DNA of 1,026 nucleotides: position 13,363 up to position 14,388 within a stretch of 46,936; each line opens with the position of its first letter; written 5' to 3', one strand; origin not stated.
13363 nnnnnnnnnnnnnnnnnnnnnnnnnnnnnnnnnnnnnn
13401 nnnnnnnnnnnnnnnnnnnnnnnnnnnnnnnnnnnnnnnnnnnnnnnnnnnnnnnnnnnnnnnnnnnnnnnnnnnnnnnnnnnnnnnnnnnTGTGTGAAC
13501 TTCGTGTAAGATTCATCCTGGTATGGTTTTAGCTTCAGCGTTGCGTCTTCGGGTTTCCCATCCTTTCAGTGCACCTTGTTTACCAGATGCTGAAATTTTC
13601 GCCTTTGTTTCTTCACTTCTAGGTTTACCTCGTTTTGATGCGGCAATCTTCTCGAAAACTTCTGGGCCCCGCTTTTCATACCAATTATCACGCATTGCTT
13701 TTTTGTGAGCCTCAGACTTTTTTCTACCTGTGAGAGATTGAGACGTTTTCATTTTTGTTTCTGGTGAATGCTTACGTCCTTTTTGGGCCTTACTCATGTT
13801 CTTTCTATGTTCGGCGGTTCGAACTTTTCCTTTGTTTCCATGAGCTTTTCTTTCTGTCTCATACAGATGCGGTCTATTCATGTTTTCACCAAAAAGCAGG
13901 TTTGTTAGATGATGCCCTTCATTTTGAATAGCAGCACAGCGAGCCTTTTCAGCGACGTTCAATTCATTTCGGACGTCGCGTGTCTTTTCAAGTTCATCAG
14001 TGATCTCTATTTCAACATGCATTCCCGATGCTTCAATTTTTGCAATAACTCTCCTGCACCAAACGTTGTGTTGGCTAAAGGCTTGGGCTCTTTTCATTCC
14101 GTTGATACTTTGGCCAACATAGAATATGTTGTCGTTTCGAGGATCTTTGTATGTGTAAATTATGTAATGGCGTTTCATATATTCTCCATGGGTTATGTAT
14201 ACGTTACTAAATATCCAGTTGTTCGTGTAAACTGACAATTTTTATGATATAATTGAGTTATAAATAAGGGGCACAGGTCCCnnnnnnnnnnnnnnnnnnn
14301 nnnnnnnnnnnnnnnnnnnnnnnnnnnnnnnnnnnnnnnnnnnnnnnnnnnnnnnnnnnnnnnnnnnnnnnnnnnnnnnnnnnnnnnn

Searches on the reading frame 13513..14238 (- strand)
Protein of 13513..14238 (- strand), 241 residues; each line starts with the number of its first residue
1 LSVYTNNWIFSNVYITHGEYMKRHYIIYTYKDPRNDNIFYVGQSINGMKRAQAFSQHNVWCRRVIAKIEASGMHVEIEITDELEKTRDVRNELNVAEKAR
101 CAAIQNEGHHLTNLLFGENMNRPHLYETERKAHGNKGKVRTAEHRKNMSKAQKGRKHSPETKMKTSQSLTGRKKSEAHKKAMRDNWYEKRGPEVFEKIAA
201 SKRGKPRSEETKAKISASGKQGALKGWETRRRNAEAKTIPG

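Call 30: search_protein_families(library=pfam, proteins=[window:13513-14238:-], max_evalue=0.001)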
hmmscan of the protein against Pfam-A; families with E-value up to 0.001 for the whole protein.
window:13513-14238:- (241 aa): 1 family
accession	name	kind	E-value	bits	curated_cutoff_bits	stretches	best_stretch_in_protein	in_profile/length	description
PF07460.16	NUMOD3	-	5.3e-06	26.7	20.4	0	154-173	1-20/37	NUMOD3 motif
